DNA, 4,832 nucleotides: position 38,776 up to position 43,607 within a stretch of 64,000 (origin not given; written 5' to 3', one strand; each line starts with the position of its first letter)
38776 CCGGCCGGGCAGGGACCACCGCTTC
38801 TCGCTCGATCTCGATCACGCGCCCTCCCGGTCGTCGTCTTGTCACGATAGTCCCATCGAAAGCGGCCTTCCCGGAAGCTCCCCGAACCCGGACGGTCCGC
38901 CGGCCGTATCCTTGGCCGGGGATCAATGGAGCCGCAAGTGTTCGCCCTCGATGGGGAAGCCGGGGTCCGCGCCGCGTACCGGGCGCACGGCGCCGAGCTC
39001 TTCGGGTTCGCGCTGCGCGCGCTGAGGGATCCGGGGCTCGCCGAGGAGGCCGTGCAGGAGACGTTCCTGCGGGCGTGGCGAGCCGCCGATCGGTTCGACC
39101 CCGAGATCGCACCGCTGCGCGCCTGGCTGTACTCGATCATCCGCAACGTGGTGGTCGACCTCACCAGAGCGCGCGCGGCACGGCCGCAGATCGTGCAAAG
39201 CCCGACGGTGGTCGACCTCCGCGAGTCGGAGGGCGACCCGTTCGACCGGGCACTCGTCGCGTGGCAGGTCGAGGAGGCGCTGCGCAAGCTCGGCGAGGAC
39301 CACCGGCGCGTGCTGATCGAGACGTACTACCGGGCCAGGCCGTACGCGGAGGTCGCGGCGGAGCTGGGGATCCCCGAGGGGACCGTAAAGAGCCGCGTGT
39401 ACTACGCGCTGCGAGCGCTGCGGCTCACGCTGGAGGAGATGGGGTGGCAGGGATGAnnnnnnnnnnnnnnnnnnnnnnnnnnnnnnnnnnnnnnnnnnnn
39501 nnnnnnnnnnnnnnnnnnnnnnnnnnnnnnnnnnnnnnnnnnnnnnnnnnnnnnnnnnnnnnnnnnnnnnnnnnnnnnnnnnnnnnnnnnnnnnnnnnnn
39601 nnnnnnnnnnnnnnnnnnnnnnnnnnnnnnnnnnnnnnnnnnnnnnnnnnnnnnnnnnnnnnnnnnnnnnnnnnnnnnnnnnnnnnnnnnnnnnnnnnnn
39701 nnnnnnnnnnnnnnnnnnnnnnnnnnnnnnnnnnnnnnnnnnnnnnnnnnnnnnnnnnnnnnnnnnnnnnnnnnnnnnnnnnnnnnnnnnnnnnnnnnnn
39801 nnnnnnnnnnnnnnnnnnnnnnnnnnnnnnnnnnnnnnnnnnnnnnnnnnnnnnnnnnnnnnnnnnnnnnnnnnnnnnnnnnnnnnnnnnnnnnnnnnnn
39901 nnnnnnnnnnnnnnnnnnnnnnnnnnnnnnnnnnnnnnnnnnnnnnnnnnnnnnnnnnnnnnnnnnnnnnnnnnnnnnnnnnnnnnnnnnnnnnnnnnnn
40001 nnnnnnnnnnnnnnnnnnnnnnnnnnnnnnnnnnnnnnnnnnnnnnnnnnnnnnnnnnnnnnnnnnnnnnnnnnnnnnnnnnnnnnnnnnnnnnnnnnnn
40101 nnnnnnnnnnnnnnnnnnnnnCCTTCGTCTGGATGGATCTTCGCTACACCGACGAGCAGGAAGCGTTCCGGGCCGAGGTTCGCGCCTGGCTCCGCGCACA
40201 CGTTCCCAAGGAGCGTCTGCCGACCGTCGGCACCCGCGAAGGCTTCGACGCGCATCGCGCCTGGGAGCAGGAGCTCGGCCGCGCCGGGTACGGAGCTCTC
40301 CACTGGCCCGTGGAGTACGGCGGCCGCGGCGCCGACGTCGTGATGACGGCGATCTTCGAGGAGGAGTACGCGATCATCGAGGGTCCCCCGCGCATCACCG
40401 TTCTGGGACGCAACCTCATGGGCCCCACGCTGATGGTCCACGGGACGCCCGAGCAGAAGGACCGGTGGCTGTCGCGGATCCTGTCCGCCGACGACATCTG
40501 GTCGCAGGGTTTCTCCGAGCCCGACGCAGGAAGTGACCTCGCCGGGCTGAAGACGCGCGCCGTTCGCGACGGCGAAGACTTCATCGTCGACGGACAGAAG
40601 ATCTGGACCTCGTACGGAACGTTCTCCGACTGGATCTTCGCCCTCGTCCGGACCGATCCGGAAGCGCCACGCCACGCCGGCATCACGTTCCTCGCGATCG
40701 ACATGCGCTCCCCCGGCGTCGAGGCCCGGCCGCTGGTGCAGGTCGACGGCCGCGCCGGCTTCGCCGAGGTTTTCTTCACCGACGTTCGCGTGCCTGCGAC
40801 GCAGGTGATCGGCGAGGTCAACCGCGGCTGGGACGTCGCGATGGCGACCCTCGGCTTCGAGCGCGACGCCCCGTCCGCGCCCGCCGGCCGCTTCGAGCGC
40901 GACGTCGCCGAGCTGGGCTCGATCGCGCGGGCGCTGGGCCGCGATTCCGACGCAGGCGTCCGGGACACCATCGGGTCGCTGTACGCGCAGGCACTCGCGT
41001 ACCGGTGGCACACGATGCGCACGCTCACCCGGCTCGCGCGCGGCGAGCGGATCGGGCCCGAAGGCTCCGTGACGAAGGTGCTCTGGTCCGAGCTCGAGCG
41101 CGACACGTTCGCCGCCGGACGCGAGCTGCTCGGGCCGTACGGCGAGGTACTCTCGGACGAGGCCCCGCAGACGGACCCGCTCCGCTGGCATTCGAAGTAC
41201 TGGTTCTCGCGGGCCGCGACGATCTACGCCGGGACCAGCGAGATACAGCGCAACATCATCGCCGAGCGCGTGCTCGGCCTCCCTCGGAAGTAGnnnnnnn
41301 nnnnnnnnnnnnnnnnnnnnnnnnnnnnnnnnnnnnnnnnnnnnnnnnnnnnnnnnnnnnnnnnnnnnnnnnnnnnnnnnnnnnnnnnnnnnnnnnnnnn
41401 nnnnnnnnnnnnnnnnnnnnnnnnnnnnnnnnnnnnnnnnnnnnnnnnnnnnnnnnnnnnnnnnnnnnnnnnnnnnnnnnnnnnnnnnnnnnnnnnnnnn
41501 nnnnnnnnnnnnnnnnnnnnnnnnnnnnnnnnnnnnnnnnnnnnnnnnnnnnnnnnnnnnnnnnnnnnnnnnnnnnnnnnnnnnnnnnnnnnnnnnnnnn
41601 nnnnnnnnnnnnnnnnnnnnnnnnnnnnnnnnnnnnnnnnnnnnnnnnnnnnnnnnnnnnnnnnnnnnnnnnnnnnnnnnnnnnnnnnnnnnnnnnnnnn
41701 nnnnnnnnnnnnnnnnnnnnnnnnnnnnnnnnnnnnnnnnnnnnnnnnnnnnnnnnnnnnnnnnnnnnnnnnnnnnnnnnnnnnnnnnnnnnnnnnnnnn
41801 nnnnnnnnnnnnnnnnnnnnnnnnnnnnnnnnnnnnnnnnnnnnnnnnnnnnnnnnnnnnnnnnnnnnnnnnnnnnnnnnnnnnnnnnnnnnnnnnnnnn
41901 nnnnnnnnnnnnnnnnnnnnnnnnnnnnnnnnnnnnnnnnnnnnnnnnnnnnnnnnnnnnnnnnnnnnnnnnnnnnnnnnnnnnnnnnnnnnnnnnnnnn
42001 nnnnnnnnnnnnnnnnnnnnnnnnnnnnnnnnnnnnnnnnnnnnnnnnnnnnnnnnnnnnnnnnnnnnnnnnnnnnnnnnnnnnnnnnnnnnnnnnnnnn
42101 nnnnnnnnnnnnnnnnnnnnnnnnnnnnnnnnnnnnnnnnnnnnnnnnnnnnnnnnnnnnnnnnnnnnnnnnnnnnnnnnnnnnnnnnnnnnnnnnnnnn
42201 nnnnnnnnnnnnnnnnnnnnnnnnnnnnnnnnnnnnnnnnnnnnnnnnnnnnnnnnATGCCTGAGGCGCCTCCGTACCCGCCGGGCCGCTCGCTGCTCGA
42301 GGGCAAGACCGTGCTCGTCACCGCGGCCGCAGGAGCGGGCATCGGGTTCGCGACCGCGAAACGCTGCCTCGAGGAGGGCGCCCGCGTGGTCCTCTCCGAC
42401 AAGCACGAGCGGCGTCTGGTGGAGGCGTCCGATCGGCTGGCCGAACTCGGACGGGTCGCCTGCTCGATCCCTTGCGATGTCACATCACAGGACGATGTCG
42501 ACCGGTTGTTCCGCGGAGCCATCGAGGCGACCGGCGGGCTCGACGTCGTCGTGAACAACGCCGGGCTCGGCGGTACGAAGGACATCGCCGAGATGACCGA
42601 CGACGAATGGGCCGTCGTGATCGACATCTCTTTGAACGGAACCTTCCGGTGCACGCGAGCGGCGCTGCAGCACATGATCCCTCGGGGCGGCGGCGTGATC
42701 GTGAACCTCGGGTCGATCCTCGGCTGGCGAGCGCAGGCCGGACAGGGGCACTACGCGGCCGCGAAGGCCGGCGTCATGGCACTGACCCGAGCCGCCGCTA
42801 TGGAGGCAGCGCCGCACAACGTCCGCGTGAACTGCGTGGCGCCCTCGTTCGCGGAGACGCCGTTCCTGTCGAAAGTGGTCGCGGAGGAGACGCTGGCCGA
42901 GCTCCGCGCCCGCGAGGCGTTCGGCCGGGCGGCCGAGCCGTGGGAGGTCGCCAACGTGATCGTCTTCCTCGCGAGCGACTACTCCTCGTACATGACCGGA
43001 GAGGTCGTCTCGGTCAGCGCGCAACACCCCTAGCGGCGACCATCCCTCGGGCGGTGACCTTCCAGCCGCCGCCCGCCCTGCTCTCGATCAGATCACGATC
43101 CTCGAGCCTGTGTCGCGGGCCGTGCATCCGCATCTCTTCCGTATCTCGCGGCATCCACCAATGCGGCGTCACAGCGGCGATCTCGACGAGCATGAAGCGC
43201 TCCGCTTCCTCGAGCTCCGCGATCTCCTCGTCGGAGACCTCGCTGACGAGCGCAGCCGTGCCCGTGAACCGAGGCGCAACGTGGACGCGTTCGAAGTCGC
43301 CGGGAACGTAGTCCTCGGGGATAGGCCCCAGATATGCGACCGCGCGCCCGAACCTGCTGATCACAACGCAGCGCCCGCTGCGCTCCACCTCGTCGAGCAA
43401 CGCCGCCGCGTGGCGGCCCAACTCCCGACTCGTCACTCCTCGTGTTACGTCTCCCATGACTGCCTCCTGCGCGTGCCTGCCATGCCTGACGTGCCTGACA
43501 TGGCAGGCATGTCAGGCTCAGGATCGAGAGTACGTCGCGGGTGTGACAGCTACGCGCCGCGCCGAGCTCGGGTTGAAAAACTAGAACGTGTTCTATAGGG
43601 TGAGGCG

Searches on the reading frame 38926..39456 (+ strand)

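Call 11: search_protein_families(library=pfam, proteins=[window:38926-39456:+])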
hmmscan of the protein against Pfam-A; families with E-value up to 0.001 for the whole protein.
window:38926-39456:+ (176 aa): 3 families
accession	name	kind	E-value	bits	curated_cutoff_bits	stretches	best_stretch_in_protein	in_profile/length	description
PF04542.20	Sigma70_r2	-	1.5e-19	70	24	1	18-84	2-69/71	Sigma-70 region 2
PF04545.22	Sigma70_r4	-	2.4e-13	49.8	24.1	1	118-166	1-49/50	Sigma-70, region 4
PF08281.18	Sigma70_r4_2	-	1e-10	41.5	25.7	1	114-165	3-54/54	Sigma-70, region 4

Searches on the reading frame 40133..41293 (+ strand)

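Call 14: search_protein_families(library=pfam, proteins=[window:40133-41293:+])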
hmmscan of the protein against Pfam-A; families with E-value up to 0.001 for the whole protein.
window:40133-41293:+ (386 aa): 3 families
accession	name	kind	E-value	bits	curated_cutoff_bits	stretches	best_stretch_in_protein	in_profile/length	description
PF02771.21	Acyl-CoA_dh_N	-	1.3e-19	71.1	22.9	1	6-119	1-112/113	Acyl-CoA dehydrogenase, N-terminal domain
PF02770.24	Acyl-CoA_dh_M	-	9e-19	67.9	33.3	1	126-218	3-97/97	Acyl-CoA dehydrogenase, middle domain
PF00441.29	Acyl-CoA_dh_1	-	1.8e-17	64.3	22.4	1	230-381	1-150/150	Acyl-CoA dehydrogenase, C-terminal domain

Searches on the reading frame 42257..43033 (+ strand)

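Call 13: search_protein_families(library=pfam, proteins=[window:42257-43033:+])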
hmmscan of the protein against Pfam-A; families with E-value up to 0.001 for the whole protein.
window:42257-43033:+ (258 aa): 3 families
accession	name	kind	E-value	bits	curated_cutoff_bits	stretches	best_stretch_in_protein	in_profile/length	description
PF13561.12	adh_short_C2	-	1.1e-64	218.7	27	1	24-253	3-231/236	Enoyl-(Acyl carrier protein) reductase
PF00106.31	adh_short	-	5.3e-56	189.6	26.6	1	17-210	1-193/195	short chain dehydrogenase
PF08659.16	KR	-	5.6e-14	52.9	22.6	1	18-181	2-164/180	KR domain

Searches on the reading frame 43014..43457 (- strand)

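Call 11: search_protein_families(library=pfam, proteins=[window:43014-43457:-])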
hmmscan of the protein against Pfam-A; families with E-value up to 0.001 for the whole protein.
window:43014-43457:- (147 aa): 1 family
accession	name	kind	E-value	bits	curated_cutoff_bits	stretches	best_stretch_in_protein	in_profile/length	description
PF02604.26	PhdYeFM_antitox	-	0.0006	20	29.8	0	8-46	4-42/74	Antitoxin Phd_YefM, type II toxin-antitoxin system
